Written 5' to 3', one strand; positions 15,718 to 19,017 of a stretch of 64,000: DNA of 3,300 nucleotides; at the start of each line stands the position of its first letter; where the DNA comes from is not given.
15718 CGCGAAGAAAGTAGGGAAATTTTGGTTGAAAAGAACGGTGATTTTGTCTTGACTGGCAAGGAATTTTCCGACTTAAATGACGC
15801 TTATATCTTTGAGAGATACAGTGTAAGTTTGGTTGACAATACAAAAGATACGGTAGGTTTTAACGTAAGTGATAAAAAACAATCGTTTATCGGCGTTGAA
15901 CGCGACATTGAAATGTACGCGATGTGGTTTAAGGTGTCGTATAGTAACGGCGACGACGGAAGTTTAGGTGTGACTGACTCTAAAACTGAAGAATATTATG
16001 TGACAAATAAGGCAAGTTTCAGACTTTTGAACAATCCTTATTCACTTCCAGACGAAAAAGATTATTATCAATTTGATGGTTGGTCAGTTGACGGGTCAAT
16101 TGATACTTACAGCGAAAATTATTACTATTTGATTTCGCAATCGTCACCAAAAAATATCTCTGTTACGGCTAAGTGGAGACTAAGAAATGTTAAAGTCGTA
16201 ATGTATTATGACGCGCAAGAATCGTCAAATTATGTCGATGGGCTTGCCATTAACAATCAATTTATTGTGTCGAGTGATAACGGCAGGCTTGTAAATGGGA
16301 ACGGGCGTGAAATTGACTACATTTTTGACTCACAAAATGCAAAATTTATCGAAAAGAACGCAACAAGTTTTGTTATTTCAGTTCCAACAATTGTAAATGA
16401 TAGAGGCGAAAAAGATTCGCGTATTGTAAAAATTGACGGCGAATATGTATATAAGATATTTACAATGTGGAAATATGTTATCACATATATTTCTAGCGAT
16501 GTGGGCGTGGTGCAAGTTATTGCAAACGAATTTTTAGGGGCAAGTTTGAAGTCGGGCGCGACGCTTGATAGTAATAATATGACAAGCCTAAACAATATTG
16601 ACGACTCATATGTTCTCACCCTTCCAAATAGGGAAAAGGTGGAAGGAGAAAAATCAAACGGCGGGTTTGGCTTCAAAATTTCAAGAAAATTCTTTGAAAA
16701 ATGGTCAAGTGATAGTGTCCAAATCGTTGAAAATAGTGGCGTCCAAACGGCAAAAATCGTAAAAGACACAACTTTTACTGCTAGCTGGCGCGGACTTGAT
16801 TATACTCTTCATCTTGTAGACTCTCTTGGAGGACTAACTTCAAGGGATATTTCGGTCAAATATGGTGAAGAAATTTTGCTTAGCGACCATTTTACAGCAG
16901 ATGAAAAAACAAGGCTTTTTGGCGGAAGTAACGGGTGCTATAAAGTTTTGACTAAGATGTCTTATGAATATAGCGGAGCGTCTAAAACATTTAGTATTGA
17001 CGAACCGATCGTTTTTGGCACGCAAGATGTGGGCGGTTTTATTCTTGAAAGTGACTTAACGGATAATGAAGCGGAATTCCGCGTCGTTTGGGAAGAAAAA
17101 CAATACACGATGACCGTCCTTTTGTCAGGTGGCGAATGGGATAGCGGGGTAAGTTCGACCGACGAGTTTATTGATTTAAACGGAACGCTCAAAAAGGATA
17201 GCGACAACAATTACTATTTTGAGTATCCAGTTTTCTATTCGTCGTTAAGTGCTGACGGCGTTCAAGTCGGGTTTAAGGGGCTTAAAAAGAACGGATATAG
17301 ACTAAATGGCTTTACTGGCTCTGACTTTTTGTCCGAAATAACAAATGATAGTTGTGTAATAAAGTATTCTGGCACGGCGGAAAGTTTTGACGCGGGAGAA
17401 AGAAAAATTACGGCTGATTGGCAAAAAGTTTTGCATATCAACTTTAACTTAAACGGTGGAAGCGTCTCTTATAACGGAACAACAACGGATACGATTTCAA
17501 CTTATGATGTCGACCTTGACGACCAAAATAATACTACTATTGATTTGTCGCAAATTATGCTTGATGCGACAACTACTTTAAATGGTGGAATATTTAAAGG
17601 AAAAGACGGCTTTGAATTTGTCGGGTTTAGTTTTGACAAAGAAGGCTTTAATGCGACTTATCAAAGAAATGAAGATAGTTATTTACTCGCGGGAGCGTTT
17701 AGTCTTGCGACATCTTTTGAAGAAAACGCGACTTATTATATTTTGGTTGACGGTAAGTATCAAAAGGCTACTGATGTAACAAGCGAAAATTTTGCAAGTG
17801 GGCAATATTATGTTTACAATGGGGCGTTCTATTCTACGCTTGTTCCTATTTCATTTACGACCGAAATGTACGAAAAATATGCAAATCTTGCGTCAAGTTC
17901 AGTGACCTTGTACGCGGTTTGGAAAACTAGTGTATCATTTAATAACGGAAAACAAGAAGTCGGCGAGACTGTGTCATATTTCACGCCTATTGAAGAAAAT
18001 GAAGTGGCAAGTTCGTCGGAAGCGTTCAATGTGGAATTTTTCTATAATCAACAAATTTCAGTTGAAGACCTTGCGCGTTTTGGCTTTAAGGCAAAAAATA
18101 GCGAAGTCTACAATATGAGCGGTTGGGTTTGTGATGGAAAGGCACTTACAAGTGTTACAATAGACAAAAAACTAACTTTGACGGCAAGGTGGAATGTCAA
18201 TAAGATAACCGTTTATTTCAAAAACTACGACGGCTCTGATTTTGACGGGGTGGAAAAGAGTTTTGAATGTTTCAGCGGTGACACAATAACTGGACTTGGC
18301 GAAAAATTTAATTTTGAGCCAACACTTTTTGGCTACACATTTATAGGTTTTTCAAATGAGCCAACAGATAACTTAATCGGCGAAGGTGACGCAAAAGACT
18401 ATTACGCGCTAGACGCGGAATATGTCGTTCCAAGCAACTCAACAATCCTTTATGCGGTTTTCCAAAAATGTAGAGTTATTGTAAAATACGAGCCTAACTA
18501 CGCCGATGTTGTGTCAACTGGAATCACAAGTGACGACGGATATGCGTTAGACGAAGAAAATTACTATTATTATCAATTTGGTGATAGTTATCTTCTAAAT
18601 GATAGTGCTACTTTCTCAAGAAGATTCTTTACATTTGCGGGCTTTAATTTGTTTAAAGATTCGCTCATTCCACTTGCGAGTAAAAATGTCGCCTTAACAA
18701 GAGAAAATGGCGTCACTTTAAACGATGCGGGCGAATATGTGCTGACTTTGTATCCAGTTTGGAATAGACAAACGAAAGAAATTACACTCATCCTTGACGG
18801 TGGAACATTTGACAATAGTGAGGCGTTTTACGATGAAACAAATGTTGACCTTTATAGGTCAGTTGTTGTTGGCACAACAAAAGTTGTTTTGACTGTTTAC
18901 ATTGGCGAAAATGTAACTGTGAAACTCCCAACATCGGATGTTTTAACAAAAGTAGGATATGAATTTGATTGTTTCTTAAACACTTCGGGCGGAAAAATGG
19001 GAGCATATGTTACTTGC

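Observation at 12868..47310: Intact 34.4-kb gene encoding an 11,480-aa N-terminally anchored surface fibre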

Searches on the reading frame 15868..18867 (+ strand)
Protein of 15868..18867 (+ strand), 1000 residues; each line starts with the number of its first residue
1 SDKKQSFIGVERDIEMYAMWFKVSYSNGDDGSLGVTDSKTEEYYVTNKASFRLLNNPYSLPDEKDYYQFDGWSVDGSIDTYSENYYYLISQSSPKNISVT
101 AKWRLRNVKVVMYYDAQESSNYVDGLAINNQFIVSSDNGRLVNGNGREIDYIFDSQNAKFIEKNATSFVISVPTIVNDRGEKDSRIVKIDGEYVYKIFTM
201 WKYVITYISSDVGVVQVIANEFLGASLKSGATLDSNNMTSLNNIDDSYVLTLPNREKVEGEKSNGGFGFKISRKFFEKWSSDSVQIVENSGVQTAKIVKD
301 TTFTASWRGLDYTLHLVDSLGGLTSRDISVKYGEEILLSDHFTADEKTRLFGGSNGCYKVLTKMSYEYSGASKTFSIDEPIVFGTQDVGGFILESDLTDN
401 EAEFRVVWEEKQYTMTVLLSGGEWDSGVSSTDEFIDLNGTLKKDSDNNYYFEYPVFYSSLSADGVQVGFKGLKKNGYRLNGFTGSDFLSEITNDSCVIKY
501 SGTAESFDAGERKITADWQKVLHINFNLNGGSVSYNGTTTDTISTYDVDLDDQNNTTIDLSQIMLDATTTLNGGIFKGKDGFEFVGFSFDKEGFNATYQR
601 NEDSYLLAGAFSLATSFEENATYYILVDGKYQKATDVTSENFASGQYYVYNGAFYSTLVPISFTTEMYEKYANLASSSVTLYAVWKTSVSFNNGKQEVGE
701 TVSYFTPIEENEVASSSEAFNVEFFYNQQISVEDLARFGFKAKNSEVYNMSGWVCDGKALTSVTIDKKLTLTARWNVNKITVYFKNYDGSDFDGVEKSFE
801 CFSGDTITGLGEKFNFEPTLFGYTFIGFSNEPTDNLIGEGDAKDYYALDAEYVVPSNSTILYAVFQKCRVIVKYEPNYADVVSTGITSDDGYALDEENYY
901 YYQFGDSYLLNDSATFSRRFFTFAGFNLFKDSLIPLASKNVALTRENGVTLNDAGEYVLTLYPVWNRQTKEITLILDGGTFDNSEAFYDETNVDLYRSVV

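Call 4: search_protein_families(library=pfam, proteins=[window:15868-18867:+], max_evalue=0.01)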
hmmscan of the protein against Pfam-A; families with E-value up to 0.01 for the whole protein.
window:15868-18867:+ (1000 aa): 0 families

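Call 58: search_protein_families(library=ncbifam, proteins=[window:15868-18867:+], max_evalue=0.01)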
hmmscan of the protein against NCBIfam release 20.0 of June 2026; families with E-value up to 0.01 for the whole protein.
window:15868-18867:+ (1000 aa): 1 family
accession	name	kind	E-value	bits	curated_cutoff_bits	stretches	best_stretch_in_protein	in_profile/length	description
TIGR02543.1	List_Bact_rpt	repeat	0.00016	21.9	20.95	0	67-105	6-42/44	TIGR02543 family repeat protein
